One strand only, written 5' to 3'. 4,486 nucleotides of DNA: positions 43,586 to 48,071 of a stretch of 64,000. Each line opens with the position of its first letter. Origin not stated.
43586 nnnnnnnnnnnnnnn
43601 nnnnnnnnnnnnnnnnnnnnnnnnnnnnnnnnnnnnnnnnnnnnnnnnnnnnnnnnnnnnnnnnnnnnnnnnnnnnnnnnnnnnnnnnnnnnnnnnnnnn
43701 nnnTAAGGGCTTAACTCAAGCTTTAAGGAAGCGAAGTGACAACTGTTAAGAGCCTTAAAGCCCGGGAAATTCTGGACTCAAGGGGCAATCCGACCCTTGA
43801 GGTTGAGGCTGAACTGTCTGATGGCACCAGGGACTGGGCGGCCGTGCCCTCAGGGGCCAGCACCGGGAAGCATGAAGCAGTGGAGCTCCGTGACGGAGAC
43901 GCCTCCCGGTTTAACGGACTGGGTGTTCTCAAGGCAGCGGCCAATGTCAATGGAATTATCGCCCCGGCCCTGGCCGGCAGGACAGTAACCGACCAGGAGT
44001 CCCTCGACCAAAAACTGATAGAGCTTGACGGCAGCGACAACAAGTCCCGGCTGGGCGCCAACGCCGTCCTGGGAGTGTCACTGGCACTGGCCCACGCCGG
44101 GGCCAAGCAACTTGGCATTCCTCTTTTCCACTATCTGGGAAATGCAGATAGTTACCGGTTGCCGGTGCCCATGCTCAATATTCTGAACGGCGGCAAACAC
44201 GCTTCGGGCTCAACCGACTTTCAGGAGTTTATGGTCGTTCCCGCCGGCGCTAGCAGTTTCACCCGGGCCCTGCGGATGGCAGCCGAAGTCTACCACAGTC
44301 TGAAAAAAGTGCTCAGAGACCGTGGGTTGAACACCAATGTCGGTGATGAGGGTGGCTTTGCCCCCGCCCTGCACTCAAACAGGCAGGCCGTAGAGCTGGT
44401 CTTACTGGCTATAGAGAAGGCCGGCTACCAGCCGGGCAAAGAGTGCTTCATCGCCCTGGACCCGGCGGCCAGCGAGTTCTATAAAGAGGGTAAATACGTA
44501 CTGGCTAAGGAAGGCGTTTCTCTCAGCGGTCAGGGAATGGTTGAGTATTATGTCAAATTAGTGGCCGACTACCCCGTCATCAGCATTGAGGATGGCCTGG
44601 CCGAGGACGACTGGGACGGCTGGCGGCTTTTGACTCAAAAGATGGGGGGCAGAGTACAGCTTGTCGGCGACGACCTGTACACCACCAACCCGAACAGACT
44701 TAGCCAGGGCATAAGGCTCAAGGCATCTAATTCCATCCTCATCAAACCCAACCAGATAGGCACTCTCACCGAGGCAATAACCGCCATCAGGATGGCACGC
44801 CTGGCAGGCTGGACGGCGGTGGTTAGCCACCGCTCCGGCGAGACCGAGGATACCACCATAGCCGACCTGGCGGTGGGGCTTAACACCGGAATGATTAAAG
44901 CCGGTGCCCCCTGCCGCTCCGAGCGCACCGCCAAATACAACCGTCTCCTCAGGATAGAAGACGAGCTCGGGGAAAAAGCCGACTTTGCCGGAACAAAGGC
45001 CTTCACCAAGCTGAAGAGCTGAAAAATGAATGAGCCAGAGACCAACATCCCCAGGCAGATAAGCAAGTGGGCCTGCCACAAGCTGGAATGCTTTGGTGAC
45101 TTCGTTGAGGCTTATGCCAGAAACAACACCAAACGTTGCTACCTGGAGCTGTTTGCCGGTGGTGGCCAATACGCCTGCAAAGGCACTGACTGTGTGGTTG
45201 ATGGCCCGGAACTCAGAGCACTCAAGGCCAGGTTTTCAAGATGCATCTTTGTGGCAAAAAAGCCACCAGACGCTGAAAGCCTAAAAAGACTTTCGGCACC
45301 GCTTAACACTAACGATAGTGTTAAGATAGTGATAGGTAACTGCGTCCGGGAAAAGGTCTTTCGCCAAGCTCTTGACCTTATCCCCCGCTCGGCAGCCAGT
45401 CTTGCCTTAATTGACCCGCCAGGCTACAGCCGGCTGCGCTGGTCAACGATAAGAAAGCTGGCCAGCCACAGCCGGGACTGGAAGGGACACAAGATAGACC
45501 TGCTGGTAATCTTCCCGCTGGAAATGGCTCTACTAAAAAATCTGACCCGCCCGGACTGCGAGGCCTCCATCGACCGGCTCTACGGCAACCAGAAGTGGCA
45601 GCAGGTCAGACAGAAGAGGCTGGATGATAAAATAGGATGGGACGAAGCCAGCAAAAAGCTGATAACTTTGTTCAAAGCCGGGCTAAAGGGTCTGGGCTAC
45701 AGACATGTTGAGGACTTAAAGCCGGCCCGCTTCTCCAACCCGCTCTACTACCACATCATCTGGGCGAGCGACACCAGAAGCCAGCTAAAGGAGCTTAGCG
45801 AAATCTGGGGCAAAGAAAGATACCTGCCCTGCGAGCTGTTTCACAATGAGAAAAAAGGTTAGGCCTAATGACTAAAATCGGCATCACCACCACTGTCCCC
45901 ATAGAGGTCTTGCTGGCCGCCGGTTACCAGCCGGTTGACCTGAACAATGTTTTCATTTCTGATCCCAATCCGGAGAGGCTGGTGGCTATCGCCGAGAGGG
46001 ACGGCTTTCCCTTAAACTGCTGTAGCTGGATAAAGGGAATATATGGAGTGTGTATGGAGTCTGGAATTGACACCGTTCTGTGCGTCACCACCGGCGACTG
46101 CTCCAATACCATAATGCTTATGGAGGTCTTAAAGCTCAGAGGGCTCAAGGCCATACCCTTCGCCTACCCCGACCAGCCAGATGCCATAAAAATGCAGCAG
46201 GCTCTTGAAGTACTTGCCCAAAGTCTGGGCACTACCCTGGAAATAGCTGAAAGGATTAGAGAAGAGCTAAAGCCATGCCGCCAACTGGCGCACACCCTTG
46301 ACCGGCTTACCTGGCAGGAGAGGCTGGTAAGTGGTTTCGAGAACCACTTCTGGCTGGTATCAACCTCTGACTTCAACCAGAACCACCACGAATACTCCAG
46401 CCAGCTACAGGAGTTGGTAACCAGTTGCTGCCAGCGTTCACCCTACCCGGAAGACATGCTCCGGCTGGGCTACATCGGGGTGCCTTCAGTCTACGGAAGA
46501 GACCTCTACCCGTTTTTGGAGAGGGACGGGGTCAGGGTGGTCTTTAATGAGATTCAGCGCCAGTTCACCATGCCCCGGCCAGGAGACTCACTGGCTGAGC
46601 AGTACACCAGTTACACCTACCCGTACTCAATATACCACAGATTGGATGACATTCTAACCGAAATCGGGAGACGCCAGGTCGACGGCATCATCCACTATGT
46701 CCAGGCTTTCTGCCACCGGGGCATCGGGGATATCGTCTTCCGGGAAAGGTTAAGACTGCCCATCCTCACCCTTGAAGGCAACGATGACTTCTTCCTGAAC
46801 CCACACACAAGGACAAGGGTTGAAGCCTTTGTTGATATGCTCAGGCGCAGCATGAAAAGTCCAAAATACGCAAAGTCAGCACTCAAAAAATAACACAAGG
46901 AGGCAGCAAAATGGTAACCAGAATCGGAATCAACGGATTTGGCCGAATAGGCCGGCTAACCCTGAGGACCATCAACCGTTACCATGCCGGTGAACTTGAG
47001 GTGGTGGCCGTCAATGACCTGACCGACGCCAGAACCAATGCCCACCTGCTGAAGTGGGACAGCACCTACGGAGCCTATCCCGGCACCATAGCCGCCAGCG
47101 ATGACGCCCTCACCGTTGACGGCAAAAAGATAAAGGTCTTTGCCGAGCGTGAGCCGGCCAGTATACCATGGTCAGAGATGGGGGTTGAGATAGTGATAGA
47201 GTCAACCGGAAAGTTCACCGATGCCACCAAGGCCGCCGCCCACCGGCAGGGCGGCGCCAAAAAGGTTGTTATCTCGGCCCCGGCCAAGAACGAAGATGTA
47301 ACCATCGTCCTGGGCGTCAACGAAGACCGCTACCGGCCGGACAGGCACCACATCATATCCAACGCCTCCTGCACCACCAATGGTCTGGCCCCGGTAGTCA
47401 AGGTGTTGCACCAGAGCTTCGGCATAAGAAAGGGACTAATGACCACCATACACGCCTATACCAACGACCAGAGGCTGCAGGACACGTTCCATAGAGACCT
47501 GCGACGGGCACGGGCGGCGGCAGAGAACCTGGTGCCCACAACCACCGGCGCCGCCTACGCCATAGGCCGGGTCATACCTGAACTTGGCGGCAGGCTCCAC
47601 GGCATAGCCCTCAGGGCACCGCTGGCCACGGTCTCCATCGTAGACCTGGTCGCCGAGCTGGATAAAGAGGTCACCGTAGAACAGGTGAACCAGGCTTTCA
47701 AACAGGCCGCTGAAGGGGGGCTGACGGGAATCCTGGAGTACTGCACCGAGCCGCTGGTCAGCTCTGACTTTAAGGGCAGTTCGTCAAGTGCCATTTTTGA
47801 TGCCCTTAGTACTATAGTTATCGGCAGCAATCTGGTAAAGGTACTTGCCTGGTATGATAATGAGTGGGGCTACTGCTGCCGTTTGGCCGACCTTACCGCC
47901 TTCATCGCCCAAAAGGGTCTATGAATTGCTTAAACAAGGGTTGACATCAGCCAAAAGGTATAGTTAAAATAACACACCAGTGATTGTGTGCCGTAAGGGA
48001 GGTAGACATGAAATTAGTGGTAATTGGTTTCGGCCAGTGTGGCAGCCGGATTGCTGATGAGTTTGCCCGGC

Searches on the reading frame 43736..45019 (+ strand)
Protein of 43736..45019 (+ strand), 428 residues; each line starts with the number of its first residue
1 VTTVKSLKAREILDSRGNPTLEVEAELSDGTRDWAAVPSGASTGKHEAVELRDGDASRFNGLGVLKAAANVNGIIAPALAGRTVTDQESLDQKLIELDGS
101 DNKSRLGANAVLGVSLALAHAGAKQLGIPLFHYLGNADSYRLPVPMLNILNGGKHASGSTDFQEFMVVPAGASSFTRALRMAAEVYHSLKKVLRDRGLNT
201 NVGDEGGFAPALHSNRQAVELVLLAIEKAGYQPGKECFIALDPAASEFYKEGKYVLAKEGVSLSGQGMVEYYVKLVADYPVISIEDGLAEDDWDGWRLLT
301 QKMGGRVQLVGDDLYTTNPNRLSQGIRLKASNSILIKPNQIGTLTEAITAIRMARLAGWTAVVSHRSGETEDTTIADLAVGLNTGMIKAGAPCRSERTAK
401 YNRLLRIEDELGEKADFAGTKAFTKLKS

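Call 46: search_protein_families(library=pfam, proteins=[window:43736-45019:+], max_evalue=0.00001)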
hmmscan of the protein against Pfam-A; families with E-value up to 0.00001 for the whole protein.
window:43736-45019:+ (428 aa): 2 families
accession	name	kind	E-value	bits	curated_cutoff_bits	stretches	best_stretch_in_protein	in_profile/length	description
PF00113.28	Enolase_C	-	6.8e-125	416.7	21.5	1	140-424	2-294/296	Enolase, C-terminal TIM barrel domain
PF03952.21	Enolase_N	-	3.4e-53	179.8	35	1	4-134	1-131/131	Enolase, N-terminal domain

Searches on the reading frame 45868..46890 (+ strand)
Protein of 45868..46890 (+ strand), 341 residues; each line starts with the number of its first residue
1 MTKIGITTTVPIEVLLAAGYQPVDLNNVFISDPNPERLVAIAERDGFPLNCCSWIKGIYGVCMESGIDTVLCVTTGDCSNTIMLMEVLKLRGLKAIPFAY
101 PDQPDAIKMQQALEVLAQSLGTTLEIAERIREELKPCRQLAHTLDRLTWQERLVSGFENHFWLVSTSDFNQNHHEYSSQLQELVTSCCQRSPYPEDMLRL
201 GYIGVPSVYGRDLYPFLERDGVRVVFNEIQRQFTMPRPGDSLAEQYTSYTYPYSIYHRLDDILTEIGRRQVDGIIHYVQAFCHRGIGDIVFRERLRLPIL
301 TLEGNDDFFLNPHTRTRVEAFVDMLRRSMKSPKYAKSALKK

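Call 46: search_protein_families(library=pfam, proteins=[window:45868-46890:+], max_evalue=0.00001)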
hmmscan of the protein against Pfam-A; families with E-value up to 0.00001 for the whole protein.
window:45868-46890:+ (341 aa): 1 family
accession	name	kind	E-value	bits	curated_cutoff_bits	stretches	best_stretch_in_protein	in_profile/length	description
PF06050.19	HGD-D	-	1.3e-27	97.7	28.4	1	8-325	2-342/342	2-hydroxyglutaryl-CoA dehydratase, D-component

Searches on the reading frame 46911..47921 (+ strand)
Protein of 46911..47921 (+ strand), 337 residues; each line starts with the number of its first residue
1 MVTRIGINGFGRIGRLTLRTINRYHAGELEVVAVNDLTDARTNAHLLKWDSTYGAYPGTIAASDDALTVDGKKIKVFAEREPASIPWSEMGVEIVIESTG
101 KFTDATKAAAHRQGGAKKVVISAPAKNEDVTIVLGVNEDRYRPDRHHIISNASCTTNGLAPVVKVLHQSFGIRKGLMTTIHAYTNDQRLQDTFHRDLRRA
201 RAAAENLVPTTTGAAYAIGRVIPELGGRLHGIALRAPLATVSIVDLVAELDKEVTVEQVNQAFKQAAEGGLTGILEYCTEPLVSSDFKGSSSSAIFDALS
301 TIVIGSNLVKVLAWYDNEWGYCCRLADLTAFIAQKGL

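Call 46: search_protein_families(library=pfam, proteins=[window:46911-47921:+], max_evalue=0.00001)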
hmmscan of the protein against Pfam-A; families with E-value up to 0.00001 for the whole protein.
window:46911-47921:+ (337 aa): 2 families
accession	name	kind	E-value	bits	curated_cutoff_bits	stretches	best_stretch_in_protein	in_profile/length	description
PF02800.25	Gp_dh_C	-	5.1e-65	218.3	24.4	1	159-315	1-158/158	Glyceraldehyde 3-phosphate dehydrogenase, C-terminal domain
PF00044.30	Gp_dh_N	-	3.2e-37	127.3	31.7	1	4-104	2-100/101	Glyceraldehyde 3-phosphate dehydrogenase, NAD binding domain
